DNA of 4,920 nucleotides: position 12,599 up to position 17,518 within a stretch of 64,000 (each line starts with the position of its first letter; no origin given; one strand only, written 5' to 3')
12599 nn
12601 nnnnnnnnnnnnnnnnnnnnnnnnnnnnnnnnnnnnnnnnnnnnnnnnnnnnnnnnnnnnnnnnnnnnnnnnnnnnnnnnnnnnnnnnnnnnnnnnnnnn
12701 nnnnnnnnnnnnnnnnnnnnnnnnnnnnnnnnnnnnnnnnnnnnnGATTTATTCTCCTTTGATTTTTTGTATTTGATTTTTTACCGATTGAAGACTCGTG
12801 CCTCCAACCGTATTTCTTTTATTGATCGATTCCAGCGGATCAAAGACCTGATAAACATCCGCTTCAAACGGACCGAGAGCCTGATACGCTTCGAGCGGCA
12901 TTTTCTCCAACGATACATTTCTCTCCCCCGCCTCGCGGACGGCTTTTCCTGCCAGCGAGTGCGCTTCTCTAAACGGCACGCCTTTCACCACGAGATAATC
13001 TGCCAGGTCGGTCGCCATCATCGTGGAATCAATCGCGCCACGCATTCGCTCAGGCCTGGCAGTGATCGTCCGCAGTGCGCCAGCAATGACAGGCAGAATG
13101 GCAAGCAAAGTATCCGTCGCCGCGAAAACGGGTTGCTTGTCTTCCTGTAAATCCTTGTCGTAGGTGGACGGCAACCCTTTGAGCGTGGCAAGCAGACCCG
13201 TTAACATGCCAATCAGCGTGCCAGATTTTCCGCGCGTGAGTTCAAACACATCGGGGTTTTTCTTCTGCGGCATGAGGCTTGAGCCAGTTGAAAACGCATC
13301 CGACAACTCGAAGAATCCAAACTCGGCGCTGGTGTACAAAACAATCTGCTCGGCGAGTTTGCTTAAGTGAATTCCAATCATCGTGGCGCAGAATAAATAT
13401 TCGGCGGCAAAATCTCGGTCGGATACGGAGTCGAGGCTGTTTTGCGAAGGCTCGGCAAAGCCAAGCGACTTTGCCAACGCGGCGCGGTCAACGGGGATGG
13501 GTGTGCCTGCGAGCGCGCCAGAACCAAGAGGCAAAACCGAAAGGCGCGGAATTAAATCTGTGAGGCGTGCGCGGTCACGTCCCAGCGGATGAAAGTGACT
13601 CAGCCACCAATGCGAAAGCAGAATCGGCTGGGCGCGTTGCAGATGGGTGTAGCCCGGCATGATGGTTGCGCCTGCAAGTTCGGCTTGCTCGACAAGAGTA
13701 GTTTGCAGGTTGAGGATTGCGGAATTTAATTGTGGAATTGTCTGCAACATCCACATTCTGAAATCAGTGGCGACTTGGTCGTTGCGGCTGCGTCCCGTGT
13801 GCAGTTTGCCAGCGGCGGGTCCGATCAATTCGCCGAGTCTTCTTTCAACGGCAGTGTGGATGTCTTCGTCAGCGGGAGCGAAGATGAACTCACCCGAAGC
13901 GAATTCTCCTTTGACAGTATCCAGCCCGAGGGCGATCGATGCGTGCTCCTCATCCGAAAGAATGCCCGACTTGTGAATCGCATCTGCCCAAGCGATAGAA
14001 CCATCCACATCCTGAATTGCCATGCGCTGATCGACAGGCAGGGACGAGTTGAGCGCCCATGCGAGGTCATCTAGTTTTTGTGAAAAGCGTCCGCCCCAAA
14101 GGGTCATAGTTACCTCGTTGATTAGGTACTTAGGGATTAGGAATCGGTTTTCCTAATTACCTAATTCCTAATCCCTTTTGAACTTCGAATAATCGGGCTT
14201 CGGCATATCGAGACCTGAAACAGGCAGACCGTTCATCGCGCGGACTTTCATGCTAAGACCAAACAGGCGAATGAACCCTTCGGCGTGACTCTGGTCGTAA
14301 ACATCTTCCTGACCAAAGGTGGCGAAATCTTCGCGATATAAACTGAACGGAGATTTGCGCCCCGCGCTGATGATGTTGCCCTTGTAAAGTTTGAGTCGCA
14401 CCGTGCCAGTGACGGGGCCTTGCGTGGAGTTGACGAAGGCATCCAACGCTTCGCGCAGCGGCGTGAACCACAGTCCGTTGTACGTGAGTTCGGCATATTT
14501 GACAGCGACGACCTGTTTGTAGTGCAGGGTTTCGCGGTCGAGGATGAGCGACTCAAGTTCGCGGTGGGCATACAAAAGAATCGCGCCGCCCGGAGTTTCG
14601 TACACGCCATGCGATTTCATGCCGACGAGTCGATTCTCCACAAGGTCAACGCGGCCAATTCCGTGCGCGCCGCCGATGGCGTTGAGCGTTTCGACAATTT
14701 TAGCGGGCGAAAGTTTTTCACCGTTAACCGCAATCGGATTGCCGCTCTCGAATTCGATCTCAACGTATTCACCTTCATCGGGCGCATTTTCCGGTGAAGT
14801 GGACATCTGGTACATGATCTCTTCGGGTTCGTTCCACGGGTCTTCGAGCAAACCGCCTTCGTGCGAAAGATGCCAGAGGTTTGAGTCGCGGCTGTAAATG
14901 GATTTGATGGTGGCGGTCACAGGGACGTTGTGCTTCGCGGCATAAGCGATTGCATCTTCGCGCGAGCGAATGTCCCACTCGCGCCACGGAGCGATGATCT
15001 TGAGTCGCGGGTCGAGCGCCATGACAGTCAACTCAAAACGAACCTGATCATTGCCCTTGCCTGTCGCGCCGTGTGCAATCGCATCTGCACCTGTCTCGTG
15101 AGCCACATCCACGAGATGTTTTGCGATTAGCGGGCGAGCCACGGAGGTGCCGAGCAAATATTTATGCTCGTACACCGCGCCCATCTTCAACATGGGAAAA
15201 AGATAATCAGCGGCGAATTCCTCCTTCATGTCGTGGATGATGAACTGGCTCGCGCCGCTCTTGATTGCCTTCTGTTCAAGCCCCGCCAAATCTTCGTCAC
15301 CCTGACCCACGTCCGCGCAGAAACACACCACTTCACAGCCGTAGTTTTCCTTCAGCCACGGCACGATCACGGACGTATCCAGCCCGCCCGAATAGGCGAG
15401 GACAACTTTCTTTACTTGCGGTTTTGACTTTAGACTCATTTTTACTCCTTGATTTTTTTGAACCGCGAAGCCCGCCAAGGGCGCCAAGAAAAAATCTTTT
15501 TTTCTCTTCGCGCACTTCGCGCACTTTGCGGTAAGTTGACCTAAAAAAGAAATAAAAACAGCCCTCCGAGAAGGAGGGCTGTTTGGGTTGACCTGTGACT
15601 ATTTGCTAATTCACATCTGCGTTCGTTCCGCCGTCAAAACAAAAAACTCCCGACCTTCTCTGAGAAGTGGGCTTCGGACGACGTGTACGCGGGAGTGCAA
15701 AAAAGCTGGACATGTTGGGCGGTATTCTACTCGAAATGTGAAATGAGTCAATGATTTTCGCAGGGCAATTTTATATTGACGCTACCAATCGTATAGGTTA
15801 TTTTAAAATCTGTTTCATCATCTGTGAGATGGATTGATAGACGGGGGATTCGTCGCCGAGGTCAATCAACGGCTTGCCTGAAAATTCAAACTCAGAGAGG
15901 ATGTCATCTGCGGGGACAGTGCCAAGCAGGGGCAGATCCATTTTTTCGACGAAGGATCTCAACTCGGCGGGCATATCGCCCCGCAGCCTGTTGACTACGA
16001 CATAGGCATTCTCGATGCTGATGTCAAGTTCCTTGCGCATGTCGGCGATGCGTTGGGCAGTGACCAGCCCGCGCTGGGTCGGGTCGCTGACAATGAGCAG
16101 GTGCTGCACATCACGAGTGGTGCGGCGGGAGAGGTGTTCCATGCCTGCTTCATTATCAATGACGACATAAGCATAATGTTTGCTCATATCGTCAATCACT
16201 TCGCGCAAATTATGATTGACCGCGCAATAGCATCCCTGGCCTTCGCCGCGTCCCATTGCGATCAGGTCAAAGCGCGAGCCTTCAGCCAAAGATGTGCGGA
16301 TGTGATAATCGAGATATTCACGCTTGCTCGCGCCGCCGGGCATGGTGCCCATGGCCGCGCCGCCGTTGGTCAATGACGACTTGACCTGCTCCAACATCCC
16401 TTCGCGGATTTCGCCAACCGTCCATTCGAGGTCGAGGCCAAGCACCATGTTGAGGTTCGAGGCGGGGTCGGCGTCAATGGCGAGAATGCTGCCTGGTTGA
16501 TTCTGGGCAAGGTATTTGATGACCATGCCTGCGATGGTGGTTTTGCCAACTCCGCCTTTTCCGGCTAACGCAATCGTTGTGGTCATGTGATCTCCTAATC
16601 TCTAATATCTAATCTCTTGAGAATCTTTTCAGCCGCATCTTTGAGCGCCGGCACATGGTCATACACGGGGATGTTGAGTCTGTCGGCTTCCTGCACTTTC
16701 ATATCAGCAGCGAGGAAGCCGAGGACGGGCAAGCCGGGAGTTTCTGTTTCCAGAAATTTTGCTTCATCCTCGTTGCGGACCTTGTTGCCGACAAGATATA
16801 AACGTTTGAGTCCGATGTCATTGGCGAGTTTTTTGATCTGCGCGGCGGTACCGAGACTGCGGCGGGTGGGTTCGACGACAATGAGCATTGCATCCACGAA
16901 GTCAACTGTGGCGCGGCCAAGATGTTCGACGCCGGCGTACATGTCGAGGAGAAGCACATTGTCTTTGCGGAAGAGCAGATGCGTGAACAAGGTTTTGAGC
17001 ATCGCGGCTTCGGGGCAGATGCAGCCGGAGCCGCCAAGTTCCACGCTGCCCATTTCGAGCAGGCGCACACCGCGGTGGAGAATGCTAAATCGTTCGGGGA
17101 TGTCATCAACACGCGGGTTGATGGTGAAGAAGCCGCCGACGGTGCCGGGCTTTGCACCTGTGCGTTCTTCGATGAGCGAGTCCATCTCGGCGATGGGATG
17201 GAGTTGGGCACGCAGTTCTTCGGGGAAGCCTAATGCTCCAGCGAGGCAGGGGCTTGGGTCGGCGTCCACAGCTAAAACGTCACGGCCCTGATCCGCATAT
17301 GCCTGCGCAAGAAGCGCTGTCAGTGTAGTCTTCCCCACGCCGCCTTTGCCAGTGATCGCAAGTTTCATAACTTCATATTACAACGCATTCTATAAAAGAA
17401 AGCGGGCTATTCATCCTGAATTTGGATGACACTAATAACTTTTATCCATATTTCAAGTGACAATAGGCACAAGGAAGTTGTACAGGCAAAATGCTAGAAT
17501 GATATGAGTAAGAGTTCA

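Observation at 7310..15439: LysW carrier-protein pathway joined to argG-argH: a bacterial LysW-dependent arginine operon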

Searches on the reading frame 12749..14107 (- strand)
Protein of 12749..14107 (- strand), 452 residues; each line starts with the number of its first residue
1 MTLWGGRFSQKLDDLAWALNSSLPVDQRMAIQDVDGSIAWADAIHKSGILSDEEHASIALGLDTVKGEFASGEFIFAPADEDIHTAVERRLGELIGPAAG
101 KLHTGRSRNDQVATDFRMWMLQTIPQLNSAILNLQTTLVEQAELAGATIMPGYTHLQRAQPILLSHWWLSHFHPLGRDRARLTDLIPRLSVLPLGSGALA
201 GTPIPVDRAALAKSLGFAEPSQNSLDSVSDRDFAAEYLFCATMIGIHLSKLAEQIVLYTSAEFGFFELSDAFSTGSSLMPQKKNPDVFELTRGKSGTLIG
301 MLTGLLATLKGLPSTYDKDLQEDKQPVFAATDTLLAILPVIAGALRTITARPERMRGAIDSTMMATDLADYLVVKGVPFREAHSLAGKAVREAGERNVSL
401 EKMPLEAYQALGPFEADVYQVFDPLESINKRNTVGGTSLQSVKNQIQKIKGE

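Call 3: search_protein_families(library=ncbifam, proteins=[window:12749-14107:-])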
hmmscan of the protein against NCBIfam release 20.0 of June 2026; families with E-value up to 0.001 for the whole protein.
window:12749-14107:- (452 aa): 17 families
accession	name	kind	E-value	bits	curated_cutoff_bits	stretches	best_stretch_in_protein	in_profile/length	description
TIGR00838.1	argH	equivalog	1.9e-167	557.9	279.5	1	3-450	1-451/455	argininosuccinate lyase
NF008964.0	PRK12308.1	equivalog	5.3e-148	494.1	657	1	1-450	1-453/624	argininosuccinate lyase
NF052535.1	CoM_syn_XcbC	exception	3.1e-59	201.1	575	1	70-449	74-461/495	2-phosphosulfolactate phosphatase XcbC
NF002563.0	PRK02186.1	subfamily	1.5e-58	198.9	625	1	82-397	489-808/890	argininosuccinate lyase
NF005218.0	PRK06705.1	equivalog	1.3e-35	123.2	883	1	49-449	57-467/502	argininosuccinate lyase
NF005000.0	PRK06389.1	equivalog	2e-35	122.7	388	1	19-395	21-388/434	argininosuccinate lyase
NF006554.0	PRK09053.1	equivalog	4e-18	65.5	595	1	101-386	102-391/453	3-carboxy-cis,cis-muconate cycloisomerase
TIGR02426.1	protocat_pcaB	equivalog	9.3e-18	64.2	355.75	1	39-309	30-299/338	3-carboxy-cis,cis-muconate cycloisomerase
TIGR00928.1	purB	equivalog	1.9e-16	59.9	326.2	1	38-321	28-310/436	adenylosuccinate lyase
NF004631.0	PRK05975.1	equivalog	1.4e-13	50.6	371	1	40-285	40-282/352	3-carboxy-cis,cis-muconate cycloisomerase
NF008909.0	PRK12273.1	subfamily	2.3e-13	49.8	510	1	104-299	139-343/474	aspartate ammonia-lyase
NF052536.2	CoM_syn_XcbD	exception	1e-11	44.2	600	1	108-290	107-291/443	3-sulfopropionylcysteine synthase XcbD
NF006500.1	PRK08937.2-4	subfamily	1.4e-08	33.9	626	1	102-290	101-291/448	adenylosuccinate lyase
TIGR00979.1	fumC_II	equivalog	1.9e-06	27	664.75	1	103-289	132-328/458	class II fumarate hydratase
TIGR00839.1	aspA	equivalog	2.3e-06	26.8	681.2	1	103-292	133-331/468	aspartate ammonia-lyase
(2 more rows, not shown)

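Call 4: search_protein_families(library=pfam, proteins=[window:12749-14107:-])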
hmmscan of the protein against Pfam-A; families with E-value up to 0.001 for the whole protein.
window:12749-14107:- (452 aa): 2 families
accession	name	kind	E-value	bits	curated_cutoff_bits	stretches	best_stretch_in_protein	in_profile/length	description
PF00206.25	Lyase_1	-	1.2e-79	268.4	27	1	6-300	1-312/312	Lyase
PF14698.11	ASL_C2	-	1e-22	80.8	27.3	1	363-429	2-69/69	Argininosuccinate lyase C-terminal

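Call 11: find_encoding_contigs(protein=window:12749-14107:-, flank=10000, max_places=6)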
Protein window:12749-14107:- (452 aa): no gene with exactly this product is on record in the collection.

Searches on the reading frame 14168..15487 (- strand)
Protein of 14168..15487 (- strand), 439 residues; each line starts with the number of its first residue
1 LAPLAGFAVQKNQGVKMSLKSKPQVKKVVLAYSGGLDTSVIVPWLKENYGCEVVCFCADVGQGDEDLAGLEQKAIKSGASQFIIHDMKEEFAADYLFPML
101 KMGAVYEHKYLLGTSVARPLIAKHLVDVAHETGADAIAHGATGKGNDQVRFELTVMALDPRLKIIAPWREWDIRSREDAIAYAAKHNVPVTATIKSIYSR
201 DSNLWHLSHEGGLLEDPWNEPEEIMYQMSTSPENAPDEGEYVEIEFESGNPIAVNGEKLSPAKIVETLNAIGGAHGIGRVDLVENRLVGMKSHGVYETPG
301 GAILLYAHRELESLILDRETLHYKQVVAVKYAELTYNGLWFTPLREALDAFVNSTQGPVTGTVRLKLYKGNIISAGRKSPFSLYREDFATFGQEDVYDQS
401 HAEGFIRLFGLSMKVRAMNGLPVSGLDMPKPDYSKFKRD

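Call 3: search_protein_families(library=ncbifam, proteins=[window:14168-15487:-])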
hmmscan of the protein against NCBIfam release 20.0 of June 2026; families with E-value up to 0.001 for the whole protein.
window:14168-15487:- (439 aa): 6 families
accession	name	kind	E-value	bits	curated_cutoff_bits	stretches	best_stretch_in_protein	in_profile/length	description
NF001770.0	PRK00509.1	equivalog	1.7e-191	636.6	334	1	24-419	3-397/401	argininosuccinate synthase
TIGR00032.1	argG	equivalog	2.8e-150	501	268.2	1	27-416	1-389/394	argininosuccinate synthase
NF010392.0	PRK13820.1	equivalog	4.4e-134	447.4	512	1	25-415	2-387/395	argininosuccinate synthase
NF003385.0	PRK04527.1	equivalog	1.4e-73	247.8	603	1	25-415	3-391/401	argininosuccinate synthase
NF038212.1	argG_rel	exception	7.6e-55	186.3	425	1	24-384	13-368/381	argininosuccinate synthase-related protein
NF003779.0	PRK05370.1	equivalog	1.6e-52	178.8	657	1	19-373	5-370/448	argininosuccinate synthase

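Call 4: search_protein_families(library=pfam, proteins=[window:14168-15487:-])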
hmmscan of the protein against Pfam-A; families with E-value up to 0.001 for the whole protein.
window:14168-15487:- (439 aa): 2 families
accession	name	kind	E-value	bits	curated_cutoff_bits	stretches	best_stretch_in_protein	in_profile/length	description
PF20979.2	Arginosuc_syn_C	-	1.1e-84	283.9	27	1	198-415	1-218/219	Arginosuccinate synthase C-terminal domain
PF00764.25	Arginosuc_synth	-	2.3e-68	229.7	27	1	27-189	1-162/162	Arginosuccinate synthase N-terminal HUP domain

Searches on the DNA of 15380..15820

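Call 38: search_rna_families(source=window, start=15380, end=15820, threshold=evalue, max_evalue=5)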
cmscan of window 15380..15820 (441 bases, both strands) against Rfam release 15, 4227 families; matches with E-value up to 5: 8.
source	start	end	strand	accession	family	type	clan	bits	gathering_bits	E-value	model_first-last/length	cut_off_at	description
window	15485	15587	+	RF01859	Phe_leader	Cis-reg; leader;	-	29.6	55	0.005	1-125/125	no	Phenylalanine leader peptide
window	15552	15608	-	RF01859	Phe_leader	Cis-reg; leader;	-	24.1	55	0.08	1-125/125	no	Phenylalanine leader peptide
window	15462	15532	-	RF03356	mir-4782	Gene; miRNA;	-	23.9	100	0.042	1-79/79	no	mir-4782 microRNA precursor family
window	15551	15639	-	RF01772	rnk_pseudo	Cis-reg; leader;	-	20.9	55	0.31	1-108/108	no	Pseudomonas rnk leader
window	15542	15612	-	RF01770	rimP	Cis-reg; leader;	-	19.5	47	0.95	1-102/102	no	Gammaprotebacteria rimP leader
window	15511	15584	+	RF02083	OrzO-P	Gene; antitoxin;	-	19.3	60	1.1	1-76/76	no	OrzO-P RNA antitoxin family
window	15404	15585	+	RF04180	BTnc231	Gene; sRNA;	-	19.1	80.4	0.13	1-154/154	no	Bacteroides sRNA BTnc231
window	15462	15531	-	RF00823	lsy-6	Gene; miRNA;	-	16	60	1.6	1-74/74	no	lsy-6 microRNA precursor family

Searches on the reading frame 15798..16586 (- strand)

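Call 12: search_protein_families(library=ncbifam, max_evalue=1e-10, proteins=[window:15798-16586:-])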
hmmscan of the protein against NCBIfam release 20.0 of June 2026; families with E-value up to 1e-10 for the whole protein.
window:15798-16586:- (262 aa): 2 families
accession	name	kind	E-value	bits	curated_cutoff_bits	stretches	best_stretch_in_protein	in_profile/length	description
TIGR01969.1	minD_arch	subfamily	2.4e-18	66.2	201.75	1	124-261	95-231/251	cell division ATPase MinD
TIGR01968.1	minD_bact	equivalog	3.2e-16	59.5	212.9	0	124-242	98-219/261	septum site-determining protein MinD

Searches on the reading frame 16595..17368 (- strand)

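Call 12: search_protein_families(library=ncbifam, max_evalue=1e-10, proteins=[window:16595-17368:-])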
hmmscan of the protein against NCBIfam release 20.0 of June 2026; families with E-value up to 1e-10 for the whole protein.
window:16595-17368:- (257 aa): 2 families
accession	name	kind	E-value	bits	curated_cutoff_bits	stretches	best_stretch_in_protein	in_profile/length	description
TIGR01969.1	minD_arch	subfamily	1.5e-15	57.1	201.75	0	5-37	6-38/251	cell division ATPase MinD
NF041546.1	ParA_partition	equivalog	1.2e-11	44.5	180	0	6-39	6-39/203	ParA family partition ATPase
